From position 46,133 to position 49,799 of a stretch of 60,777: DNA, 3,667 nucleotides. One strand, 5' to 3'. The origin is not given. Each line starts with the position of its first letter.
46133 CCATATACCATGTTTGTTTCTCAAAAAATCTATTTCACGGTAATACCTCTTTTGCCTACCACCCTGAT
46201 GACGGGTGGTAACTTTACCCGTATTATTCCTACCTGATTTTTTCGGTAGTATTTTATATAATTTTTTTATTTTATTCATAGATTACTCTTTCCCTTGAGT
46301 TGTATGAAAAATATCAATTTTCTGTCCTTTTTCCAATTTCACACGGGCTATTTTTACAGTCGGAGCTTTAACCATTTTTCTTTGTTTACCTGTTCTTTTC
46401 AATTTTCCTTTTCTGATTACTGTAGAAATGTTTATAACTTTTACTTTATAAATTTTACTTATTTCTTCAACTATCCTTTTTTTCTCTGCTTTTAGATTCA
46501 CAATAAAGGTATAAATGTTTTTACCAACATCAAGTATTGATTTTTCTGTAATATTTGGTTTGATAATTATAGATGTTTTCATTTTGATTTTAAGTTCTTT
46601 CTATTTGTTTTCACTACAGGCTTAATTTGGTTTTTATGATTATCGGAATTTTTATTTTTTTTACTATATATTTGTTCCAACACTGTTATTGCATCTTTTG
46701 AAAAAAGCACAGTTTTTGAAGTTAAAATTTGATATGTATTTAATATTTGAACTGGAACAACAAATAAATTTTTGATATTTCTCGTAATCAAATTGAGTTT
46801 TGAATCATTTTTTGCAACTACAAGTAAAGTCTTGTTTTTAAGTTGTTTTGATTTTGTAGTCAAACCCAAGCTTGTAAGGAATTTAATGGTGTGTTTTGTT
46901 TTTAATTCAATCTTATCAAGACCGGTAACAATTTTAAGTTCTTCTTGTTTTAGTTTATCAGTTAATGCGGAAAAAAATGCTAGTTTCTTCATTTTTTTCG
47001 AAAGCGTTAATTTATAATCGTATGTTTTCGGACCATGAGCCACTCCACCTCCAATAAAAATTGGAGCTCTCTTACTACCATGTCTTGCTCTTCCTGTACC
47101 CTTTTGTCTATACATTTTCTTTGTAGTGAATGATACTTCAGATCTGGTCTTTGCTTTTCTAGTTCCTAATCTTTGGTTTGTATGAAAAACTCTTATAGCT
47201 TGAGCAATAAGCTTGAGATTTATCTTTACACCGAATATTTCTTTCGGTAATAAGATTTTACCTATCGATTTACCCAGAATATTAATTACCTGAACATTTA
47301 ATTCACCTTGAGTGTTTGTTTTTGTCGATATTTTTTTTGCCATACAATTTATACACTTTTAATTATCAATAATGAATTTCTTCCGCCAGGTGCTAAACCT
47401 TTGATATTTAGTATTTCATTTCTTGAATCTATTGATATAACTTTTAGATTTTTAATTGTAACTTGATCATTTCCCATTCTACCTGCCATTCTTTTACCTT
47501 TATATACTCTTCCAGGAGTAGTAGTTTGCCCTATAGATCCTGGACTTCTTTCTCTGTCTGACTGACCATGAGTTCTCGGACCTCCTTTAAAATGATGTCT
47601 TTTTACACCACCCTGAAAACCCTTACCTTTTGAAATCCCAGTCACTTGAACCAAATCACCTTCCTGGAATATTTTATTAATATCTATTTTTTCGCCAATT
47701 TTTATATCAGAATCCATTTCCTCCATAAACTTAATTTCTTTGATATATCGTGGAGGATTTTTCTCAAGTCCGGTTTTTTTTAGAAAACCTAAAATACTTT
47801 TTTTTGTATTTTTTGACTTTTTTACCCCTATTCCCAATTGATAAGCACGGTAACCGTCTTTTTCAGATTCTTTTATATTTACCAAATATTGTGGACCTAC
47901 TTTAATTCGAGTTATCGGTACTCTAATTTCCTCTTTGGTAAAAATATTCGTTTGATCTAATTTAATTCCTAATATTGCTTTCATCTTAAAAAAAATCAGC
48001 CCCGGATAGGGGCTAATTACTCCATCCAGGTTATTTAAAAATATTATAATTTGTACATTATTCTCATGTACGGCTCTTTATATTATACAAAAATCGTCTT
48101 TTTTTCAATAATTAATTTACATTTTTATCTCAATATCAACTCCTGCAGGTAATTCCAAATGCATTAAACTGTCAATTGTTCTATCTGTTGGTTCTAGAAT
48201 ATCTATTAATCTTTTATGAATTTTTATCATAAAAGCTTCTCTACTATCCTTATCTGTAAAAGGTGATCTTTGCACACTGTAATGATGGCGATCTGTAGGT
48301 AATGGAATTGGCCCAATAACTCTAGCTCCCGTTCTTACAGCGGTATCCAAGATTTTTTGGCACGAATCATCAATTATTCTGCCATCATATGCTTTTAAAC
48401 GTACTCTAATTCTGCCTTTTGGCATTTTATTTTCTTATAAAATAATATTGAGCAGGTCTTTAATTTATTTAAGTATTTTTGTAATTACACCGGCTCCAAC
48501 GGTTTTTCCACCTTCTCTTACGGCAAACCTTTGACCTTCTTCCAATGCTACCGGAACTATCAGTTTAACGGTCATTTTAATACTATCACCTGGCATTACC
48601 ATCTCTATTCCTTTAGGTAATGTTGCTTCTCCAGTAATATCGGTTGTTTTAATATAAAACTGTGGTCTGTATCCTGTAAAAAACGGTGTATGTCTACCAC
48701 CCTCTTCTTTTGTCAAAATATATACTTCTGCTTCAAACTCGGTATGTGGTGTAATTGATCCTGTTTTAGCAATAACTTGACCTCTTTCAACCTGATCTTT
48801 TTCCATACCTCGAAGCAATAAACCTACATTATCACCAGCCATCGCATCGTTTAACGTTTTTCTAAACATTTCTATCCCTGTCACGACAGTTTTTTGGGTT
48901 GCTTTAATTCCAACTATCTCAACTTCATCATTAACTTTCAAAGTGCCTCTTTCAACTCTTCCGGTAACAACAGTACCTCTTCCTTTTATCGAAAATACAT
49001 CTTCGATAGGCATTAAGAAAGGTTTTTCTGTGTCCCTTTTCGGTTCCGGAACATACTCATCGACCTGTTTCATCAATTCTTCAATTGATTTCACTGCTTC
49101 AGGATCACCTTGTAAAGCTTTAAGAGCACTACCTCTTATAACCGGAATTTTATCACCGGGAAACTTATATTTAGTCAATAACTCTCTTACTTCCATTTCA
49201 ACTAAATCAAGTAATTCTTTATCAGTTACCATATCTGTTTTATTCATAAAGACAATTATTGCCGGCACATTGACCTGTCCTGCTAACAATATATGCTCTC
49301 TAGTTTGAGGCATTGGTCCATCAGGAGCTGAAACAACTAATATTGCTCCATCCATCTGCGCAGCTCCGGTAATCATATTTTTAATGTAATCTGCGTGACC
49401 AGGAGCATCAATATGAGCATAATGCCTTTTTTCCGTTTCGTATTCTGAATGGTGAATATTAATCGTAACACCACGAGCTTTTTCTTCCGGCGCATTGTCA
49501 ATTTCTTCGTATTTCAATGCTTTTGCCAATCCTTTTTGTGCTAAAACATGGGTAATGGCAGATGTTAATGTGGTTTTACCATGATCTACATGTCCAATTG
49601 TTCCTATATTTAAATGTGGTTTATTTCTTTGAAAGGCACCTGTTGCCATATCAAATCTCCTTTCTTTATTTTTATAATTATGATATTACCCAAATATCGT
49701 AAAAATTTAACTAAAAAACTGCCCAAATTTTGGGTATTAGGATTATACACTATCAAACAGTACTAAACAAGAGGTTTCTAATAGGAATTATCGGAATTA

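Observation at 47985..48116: Riboswitch-like terminator/antiterminator leader inside the S10 cluster, in front of rplC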

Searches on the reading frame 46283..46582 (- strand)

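Call 52: search_protein_families(library=ncbifam, proteins=[window:46283-46582:-], max_evalue=1e-10)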
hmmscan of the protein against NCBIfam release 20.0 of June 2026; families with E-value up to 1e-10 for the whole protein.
window:46283-46582:- (99 aa): 9 families
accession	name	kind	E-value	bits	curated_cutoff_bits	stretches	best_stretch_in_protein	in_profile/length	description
NF004363.0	PRK05738.2-4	equivalog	8.5e-19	67.9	81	1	3-93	5-94/96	50S ribosomal protein L23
NF004364.0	PRK05738.2-5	equivalog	6.6e-18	65.1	117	1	4-95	10-99/101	50S ribosomal protein L23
NF004366.0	PRK05738.3-2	equivalog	3.4e-16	59.5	111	1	3-94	5-95/96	50S ribosomal protein L23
NF004360.0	PRK05738.1-5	equivalog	8.4e-16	57.9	118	1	4-91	10-95/99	50S ribosomal protein L23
NF004359.0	PRK05738.1-3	equivalog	2.7e-13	49.9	94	1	4-94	8-97/99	50S ribosomal protein L23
NF004368.0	PRK05738.3-4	equivalog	1.5e-12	47.4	122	1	4-92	11-97/100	50S ribosomal protein L23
NF008919.0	PRK12280.1-3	equivalog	2.1e-12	47.6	150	1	3-95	4-94/157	50S ribosomal protein L23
NF004365.0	PRK05738.3-1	equivalog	2.9e-12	46.8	166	1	4-93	11-98/100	50S ribosomal protein L23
NF004358.0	PRK05738.1-1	equivalog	3.9e-11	43.1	134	1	5-93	10-97/100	50S ribosomal protein L23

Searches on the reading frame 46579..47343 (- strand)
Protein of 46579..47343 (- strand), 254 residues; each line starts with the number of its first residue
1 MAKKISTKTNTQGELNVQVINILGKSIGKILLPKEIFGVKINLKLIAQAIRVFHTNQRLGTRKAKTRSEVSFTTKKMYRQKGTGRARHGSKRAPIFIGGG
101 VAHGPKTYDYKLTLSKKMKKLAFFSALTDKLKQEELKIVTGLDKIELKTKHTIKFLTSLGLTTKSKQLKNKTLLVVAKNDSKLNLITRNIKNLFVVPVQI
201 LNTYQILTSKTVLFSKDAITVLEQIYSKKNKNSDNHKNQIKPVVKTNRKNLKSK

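Call 52: search_protein_families(library=ncbifam, proteins=[window:46579-47343:-], max_evalue=1e-10)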
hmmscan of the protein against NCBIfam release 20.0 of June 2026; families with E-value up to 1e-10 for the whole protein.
window:46579-47343:- (254 aa): 2 families
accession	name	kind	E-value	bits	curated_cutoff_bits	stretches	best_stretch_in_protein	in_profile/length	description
TIGR03953.1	rplD_bact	equivalog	2.8e-57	193.1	130.1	1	32-223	3-187/188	50S ribosomal protein L4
NF051449.1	50S_L4_sunset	exception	1.3e-49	169.5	385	1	32-241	3-206/285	50S ribosomal protein L4, sunset domain variant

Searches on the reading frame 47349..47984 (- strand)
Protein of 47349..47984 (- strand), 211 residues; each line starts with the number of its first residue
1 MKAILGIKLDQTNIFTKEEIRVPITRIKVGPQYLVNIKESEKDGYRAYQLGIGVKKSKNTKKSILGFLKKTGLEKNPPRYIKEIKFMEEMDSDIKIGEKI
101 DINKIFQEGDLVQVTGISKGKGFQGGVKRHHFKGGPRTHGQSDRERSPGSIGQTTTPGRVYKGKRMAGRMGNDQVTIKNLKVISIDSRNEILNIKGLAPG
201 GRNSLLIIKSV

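Call 52: search_protein_families(library=ncbifam, proteins=[window:47349-47984:-], max_evalue=1e-10)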
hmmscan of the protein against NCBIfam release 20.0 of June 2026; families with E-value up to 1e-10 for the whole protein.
window:47349-47984:- (211 aa): 3 families
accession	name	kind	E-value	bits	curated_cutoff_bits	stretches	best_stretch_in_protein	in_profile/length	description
TIGR03625.1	L3_bact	equivalog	9.1e-69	231.3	142.9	1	4-209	2-202/202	50S ribosomal protein L3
TIGR03626.1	L3_arch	equivalog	1.5e-19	70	308.7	1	95-196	178-278/331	50S ribosomal protein L3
NF003261.0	PRK04231.1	equivalog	2.5e-18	65.9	341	1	95-196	186-286/342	50S ribosomal protein L3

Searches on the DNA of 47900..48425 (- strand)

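Call 7: search_rna_families(source=window, start=47900, end=48200, threshold=evalue, max_evalue=10, show_alignments=3)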
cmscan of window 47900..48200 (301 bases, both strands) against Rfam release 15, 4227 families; matches with E-value up to 10: 9.
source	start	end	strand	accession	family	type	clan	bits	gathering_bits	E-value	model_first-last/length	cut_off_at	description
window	47987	48056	-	RF01489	sbrA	Gene; sRNA;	-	22.1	45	0.021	1-71/71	no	Listeria sRNA sbrA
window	48048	48109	+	RF02064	STnc370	Gene; sRNA;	-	21.6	54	1.5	1-71/71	no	Enterobacterial sRNA STnc370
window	47973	48084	+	RF02845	Ref1C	Gene; sRNA;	-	20.7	90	0.89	1-131/131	no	Enterococcus sRNA 1C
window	47940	48046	-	RF01770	rimP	Cis-reg; leader;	-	18.3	47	1.2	1-102/102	no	Gammaprotebacteria rimP leader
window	47933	48020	+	RF02379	csRNA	Gene; sRNA;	-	18.3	57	5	1-93/93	no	Cia-dependent small RNA csRNA1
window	47908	48028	+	RF00121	MicC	Gene; sRNA;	-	18.1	90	2.4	1-123/123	no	MicC RNA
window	47979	48095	+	RF01442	S_pombe_snR90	Gene; snRNA; snoRNA; HACA-box;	-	16.6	80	4.6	1-158/158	no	small nucleolar RNA snR90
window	47989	48073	-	RF00112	CyaR_RyeE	Gene; sRNA;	-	14.3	47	6.7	1-85/85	no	CyaR/Rye RNA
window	47985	48065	-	RF02076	STnc100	Gene; sRNA;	-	12.8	47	1.4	1-206/206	no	Gammaproteobacterial sRNA STnc100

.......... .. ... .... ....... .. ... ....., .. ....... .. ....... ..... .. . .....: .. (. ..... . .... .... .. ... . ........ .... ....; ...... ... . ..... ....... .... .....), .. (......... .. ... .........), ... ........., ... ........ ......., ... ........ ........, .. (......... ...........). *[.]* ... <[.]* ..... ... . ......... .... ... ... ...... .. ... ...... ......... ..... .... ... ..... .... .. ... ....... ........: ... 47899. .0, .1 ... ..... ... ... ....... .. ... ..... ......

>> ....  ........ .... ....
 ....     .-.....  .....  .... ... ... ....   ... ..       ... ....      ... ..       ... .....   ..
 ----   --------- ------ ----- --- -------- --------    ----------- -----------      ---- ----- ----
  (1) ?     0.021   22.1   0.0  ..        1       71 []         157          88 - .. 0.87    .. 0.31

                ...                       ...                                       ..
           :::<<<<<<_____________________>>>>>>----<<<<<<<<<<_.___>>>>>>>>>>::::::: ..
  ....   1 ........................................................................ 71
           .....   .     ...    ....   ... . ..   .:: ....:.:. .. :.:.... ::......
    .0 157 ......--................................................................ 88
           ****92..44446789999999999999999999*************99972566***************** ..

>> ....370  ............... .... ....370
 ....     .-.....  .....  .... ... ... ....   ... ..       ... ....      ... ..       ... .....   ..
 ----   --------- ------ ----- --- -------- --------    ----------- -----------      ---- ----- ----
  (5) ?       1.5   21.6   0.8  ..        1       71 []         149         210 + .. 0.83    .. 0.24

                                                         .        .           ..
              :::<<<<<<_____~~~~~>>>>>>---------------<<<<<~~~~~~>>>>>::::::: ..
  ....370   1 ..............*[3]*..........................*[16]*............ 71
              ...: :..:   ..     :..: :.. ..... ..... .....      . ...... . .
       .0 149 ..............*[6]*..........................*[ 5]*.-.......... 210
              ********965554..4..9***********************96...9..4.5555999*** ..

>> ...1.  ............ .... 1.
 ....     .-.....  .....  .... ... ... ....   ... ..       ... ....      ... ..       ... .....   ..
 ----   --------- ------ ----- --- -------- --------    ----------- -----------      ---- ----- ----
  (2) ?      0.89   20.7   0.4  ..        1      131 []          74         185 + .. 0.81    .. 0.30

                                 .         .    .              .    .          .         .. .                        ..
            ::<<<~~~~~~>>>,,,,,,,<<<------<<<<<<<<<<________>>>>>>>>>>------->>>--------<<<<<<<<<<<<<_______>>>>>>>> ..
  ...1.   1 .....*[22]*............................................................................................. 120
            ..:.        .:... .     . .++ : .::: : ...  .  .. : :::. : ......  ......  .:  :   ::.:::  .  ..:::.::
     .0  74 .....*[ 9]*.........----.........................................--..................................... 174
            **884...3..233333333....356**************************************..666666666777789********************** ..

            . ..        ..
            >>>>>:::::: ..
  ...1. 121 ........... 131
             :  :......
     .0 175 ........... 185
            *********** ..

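Call 11: search_rna_families(sources=[L001, L002, L003, L004, L005, L006, L007, L009, L010, L011, L013, L014, L017, L019, L020, L021, L022, L026, L029, L035], threshold=gathering)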
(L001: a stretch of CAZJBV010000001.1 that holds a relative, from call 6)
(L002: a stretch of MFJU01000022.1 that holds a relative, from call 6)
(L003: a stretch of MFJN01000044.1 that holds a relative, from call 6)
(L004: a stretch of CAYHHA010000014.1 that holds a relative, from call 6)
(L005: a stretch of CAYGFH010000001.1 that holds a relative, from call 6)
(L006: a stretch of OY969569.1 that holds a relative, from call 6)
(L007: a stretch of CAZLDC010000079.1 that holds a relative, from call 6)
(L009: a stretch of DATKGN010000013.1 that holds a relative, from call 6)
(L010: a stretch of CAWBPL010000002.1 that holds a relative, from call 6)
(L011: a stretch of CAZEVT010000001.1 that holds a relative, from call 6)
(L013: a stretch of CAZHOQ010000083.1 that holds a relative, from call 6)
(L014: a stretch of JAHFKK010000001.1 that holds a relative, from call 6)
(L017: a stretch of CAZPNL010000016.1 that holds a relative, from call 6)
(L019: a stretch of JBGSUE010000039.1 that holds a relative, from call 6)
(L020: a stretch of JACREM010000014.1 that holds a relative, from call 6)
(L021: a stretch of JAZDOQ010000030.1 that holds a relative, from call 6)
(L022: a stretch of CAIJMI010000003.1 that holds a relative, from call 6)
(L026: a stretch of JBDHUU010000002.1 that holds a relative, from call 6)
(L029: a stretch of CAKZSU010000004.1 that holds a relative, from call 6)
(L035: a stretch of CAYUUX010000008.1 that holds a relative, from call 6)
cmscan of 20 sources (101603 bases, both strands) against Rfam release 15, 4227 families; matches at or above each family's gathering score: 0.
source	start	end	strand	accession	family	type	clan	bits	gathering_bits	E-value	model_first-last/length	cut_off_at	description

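Call 60: search_rna_families(source=L010, start=2800, end=3040, threshold=evalue, max_evalue=5)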
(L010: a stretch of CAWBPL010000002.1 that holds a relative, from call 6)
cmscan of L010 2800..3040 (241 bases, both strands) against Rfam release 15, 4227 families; matches with E-value up to 5: 1.
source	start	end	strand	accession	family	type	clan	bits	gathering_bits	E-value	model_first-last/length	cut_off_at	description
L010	2866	2942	+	RF00348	snoR9_plant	Gene; snRNA; snoRNA; CD-box;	-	19.4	43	0.82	1-129/129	no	Small nucleolar RNA snoR9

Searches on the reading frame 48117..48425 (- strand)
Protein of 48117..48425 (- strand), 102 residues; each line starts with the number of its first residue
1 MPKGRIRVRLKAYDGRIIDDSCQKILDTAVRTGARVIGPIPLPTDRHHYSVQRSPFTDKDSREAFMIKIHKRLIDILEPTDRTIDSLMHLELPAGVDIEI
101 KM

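Call 6: find_related_loci(query=window:48117-48425:-, collection=genome_contigs, flank=2500)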
Query window:48117-48425:- (102 aa) in genome_contigs; peptide patterns used: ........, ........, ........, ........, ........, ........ (x = any residue, [..] = any of these).
600 stretches matched a pattern (row limit reached: there are more); 559 encode a relative of the query (tblastn E <= 1e-3); the best 80 are kept; 80 distinct loci.
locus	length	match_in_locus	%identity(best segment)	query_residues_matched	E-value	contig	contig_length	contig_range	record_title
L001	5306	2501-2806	90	1-102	8e-61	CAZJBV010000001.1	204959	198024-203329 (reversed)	MAG TPA_asm: uncultured Gammaproteobacteria bacterium isolate binchicken_co144_1014 genome assembly, contig: NODE_129_le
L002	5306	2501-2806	91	1-102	9e-60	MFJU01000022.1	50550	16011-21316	MAG: Candidatus Gottesmanbacteria bacterium RIFCSPLOWO2_01_FULL_42_22 rifcsplowo2_01_scaffold_3317, whole genome shotgun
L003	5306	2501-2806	90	1-102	1e-59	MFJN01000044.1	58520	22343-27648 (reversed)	MAG: Candidatus Gottesmanbacteria bacterium RIFCSPHIGHO2_02_FULL_40_13 rifcsphigho2_02_scaffold_481, whole genome shotgu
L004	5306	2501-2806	83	1-102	2e-55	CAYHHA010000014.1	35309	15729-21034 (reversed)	MAG TPA_asm: uncultured Gammaproteobacteria bacterium isolate ERP119702_co3_129 genome assembly, contig: NODE_632_length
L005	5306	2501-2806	83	1-102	2e-55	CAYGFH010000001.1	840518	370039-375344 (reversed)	MAG TPA_asm: uncultured Gammaproteobacteria bacterium isolate ERP113451_co1_294 genome assembly, contig: NODE_1_length_8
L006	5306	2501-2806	83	1-102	2e-55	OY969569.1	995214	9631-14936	MAG: Candidatus Gottesmanbacteria bacterium isolate MFD03899.bin.c.1 genome assembly, chromosome: 1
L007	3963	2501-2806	81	1-102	4e-55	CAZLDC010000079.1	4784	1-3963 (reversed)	MAG TPA_asm: uncultured Gammaproteobacteria bacterium isolate SRP178908_co2_11 genome assembly, contig: NODE_14574_lengt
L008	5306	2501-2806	81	1-102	5e-55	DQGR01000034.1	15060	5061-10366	MAG TPA_asm: Patescibacteria group bacterium isolate UBA10118 contig_4791, whole genome shotgun sequence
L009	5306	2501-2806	81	1-102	6e-55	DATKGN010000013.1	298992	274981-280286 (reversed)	MAG TPA_asm: Patescibacteria group bacterium isolate SMAG_U14552 k141_122833, whole genome shotgun sequence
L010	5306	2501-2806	80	1-102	9e-55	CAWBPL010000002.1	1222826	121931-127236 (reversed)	MAG: Candidatus Gottesmanbacteria bacterium isolate MFD01476.bin.2.135 genome assembly, contig: contig_74641, whole geno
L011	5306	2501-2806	82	1-102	6e-55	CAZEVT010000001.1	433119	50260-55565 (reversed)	MAG TPA_asm: uncultured Gammaproteobacteria bacterium isolate SRP119689_co1_156 genome assembly, contig: NODE_4_length_4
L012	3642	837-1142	80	1-102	4e-54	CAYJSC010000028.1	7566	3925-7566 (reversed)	MAG TPA_asm: uncultured Gammaproteobacteria bacterium isolate ERP125453_co1_364 genome assembly, contig: NODE_12188_leng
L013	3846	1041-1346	79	1-102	7e-54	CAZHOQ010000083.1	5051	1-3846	MAG TPA_asm: uncultured Gammaproteobacteria bacterium isolate SRP093185_co1_203 genome assembly, contig: NODE_12557_leng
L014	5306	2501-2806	78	1-102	8e-54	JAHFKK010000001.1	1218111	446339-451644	MAG: Candidatus Gottesmanbacteria bacterium isolate nzgw408 NODE_1_length_1218112_cov_6.992134, whole genome shotgun seq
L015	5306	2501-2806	78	1-102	2e-53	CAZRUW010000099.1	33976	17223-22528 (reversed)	MAG TPA_asm: uncultured Gammaproteobacteria bacterium isolate SRP271791_co1_61 genome assembly, contig: k141_445517, who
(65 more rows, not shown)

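Call 21: find_related_loci(query=window:48117-48425:-, collection=metagenome_contigs, flank=2000)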
Query window:48117-48425:- (102 aa) in metagenome_contigs; peptide patterns used: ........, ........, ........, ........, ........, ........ (x = any residue, [..] = any of these).
600 stretches matched a pattern (row limit reached: there are more); 574 encode a relative of the query (tblastn E <= 1e-3); the best 80 are kept; 80 distinct loci.
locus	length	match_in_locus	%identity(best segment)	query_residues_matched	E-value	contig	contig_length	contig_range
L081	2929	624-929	91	1-102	5e-60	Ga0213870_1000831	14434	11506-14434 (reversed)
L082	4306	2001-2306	87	1-102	9e-59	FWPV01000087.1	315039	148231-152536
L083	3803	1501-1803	87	1-101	2e-57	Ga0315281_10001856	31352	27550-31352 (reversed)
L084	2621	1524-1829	85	1-102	3e-56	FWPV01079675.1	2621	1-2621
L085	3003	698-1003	81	1-102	4e-55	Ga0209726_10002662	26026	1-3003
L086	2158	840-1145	81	1-102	1e-55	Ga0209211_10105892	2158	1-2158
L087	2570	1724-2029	81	1-102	3e-55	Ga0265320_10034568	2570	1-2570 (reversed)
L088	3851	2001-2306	80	1-102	1e-54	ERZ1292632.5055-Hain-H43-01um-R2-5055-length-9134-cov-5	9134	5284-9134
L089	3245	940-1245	80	1-102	1e-54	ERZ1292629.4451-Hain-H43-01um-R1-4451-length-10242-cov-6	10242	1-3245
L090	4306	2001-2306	79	1-102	3e-54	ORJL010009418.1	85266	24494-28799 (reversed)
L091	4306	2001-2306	79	1-102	5e-54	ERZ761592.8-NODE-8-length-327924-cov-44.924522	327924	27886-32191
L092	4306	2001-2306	80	1-102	1e-53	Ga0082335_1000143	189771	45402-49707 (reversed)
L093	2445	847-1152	77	1-102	9e-54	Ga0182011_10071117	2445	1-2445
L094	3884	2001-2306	78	1-102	3e-53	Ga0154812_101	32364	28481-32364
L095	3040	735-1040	78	1-102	1e-52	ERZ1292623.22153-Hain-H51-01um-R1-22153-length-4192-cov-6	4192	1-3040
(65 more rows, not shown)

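Call 52: search_protein_families(library=ncbifam, proteins=[window:48117-48425:-], max_evalue=1e-10)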
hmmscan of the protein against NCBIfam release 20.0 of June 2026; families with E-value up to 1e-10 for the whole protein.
window:48117-48425:- (102 aa): 3 families
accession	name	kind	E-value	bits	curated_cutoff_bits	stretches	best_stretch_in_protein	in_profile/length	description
NF001861.0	PRK00596.1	equivalog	2.9e-41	139.9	85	1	3-102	3-102/102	30S ribosomal protein S10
TIGR01049.1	rpsJ_bact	equivalog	4.8e-38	129.4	72.75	1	5-102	2-99/99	30S ribosomal protein S10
TIGR01046.1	uS10_euk_arch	equivalog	1.3e-18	67.2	96.25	1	5-102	2-99/99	30S ribosomal protein S10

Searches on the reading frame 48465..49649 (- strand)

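Call 52: search_protein_families(library=ncbifam, proteins=[window:48465-49649:-], max_evalue=1e-10)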
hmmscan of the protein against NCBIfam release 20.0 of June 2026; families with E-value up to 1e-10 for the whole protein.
window:48465-49649:- (394 aa): 27 families (the best 25 are shown)
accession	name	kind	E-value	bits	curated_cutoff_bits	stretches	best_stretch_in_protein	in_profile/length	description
NF009372.0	PRK12735.1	subfamily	4.3e-217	720.5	479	1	1-393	1-395/396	elongation factor Tu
NF000766.0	PRK00049.1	subfamily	7.1e-216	716.5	449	1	1-393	1-395/396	elongation factor Tu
TIGR00485.1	EF-Tu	equivalog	8.1e-216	716.2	522.4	1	1-394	1-394/394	elongation factor Tu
NF009373.0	PRK12736.1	subfamily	2.2e-214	711.5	452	1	1-393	1-393/394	elongation factor Tu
NF008969.0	PRK12317.1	subfamily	1.5e-73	247.8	502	1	8-392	3-421/426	elongation factor 1-alpha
TIGR00475.1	selB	equivalog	2.8e-62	211.2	242.25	1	14-299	2-263/581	selenocysteine-specific translation elongation factor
TIGR00483.1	EF-1_alpha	equivalog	4.3e-59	200.1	540.1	1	8-339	3-350/427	translation elongation factor EF-1 subunit alpha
TIGR03680.1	eif2g_arch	equivalog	5.5e-39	134.5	514.5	1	9-377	2-390/407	translation initiation factor IF-2 subunit gamma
NF003077.0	PRK04000.1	equivalog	2.7e-37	128.9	315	1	7-378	4-395/412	translation initiation factor IF-2 subunit gamma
TIGR01394.1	TypA_BipA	equivalog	6.3e-32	110.6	757.3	1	14-287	3-280/594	translational GTPase TypA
NF004035.0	PRK05506.1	subfamily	8.5e-30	103.6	715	1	51-314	80-342/632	bifunctional sulfate adenylyltransferase subunit 1/adenylylsulfate kinase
TIGR02034.1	CysN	subfamily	1.2e-27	97.1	336.1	1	51-314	56-318/406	sulfate adenylyltransferase, large subunit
NF003478.0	PRK05124.1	equivalog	4.9e-27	94.6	590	1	54-314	86-345/475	sulfate adenylyltransferase subunit CysN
TIGR01393.1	lepA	equivalog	7.7e-24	84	533.9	1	14-293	5-273/595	translation elongation factor 4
NF007583.0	PRK10218.1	equivalog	6e-23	80.7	1260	1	14-254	7-248/607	ribosome-dependent GTPase TypA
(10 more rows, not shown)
